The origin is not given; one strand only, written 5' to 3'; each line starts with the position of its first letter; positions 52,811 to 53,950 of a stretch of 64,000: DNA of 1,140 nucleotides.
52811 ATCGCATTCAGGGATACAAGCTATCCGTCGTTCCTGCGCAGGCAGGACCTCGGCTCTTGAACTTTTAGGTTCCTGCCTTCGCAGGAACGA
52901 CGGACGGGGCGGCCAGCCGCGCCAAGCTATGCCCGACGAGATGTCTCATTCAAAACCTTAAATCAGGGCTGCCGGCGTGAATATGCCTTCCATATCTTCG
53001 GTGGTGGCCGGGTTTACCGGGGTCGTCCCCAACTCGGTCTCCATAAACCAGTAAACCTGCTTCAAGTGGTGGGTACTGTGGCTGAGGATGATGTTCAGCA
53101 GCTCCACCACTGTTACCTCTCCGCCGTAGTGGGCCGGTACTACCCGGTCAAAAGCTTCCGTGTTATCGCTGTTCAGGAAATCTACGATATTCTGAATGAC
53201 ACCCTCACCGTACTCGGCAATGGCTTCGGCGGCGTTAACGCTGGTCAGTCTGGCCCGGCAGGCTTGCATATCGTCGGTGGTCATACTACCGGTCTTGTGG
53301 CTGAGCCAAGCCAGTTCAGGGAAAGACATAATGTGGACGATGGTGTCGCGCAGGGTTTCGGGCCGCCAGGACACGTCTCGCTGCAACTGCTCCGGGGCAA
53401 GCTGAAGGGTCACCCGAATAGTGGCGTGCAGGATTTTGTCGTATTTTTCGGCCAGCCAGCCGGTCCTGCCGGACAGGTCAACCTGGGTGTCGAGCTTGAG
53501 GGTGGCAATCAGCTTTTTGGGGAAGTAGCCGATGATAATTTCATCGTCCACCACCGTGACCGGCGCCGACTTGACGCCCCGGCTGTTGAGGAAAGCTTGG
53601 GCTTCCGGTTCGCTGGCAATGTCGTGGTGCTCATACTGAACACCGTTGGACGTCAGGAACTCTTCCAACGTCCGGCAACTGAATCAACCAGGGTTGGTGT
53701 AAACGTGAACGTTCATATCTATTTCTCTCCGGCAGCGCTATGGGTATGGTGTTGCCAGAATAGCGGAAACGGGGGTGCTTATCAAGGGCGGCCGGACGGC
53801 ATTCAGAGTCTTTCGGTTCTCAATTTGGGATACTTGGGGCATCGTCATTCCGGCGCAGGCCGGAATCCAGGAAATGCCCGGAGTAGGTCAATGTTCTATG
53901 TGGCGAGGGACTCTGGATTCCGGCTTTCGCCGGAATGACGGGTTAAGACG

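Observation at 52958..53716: Third candidate selenoprotein: glutaredoxin-like U-F-S-C domain fused to a DinB-like domain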

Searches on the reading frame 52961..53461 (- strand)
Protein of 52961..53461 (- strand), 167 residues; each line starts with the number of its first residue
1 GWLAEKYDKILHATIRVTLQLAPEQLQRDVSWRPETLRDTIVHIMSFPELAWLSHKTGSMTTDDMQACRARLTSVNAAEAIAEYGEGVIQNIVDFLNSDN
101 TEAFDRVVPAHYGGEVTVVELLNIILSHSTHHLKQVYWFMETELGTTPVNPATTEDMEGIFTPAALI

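Call 79: search_solved_structures(query=window:52961-53461:-, max_evalue=10, show_alignments=4)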
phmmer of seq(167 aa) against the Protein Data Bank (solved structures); distinct sequences matched with E-value up to 10: 5.
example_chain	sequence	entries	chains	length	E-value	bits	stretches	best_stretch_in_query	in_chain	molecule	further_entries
7rd6_A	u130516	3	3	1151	0.013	18.8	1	8-97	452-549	Probable phospholipid-transporting ATPase NEO1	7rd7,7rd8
9bs1_A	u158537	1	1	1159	0.014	18.8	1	8-97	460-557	Phospholipid-transporting ATPase NEO1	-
2qe9_A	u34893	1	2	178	0.049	16.9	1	20-149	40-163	Uncharacterized protein yizA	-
3gor_A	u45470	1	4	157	0.32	14.3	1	78-141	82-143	Putative metal-dependent hydrolase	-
2k14_A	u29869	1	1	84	0.5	13.7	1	68-131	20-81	YuaF protein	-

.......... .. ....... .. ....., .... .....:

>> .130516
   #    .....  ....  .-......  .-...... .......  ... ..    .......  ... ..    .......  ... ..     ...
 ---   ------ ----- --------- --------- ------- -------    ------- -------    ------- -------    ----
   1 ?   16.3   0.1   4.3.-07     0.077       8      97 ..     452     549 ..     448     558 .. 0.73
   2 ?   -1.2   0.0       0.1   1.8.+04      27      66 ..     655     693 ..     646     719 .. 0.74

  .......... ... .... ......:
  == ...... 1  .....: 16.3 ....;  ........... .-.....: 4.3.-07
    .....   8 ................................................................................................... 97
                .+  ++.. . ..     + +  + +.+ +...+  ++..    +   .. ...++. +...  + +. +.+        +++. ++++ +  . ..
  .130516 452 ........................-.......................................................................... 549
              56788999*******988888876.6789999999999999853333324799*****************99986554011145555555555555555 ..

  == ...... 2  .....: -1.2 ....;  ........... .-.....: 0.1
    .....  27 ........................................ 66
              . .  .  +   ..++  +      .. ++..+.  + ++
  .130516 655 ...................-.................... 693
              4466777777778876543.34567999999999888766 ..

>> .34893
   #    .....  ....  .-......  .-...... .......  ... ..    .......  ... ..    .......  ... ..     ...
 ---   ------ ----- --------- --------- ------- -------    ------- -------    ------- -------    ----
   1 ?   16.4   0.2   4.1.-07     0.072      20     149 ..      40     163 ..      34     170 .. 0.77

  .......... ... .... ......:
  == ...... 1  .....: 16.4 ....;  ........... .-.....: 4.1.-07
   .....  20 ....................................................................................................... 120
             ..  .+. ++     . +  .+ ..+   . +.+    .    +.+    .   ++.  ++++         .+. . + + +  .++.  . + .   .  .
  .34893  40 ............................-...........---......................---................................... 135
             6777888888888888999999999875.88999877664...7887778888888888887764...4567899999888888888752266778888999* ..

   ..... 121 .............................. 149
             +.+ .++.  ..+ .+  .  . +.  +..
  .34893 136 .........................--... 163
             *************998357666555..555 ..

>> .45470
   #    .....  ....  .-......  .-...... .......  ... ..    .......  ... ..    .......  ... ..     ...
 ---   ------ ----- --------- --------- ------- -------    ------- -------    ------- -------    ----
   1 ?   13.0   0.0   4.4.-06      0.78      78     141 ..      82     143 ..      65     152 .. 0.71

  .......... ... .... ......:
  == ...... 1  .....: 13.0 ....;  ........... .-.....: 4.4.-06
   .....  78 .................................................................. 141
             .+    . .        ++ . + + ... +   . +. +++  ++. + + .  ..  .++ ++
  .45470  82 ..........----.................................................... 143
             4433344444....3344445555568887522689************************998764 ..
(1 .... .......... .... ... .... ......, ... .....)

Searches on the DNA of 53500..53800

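Call 8: search_rna_families(source=window, start=53500, end=53800, threshold=evalue, max_evalue=10, show_alignments=3)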
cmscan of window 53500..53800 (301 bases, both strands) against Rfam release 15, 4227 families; matches with E-value up to 10: 2.
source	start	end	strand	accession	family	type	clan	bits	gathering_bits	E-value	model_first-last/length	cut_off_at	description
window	53761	53800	-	RF02807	PyrR209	Gene; snRNA; snoRNA; HACA-box;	-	15.3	42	2.2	23-65/65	5'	Pyrobaculum sRNA 209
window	53650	53708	-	RF01516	v-snoRNA-1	Gene; snRNA; snoRNA; CD-box;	-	14.6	75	1.4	1-65/65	no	Human herpesvirus 1 small nucleolar RNA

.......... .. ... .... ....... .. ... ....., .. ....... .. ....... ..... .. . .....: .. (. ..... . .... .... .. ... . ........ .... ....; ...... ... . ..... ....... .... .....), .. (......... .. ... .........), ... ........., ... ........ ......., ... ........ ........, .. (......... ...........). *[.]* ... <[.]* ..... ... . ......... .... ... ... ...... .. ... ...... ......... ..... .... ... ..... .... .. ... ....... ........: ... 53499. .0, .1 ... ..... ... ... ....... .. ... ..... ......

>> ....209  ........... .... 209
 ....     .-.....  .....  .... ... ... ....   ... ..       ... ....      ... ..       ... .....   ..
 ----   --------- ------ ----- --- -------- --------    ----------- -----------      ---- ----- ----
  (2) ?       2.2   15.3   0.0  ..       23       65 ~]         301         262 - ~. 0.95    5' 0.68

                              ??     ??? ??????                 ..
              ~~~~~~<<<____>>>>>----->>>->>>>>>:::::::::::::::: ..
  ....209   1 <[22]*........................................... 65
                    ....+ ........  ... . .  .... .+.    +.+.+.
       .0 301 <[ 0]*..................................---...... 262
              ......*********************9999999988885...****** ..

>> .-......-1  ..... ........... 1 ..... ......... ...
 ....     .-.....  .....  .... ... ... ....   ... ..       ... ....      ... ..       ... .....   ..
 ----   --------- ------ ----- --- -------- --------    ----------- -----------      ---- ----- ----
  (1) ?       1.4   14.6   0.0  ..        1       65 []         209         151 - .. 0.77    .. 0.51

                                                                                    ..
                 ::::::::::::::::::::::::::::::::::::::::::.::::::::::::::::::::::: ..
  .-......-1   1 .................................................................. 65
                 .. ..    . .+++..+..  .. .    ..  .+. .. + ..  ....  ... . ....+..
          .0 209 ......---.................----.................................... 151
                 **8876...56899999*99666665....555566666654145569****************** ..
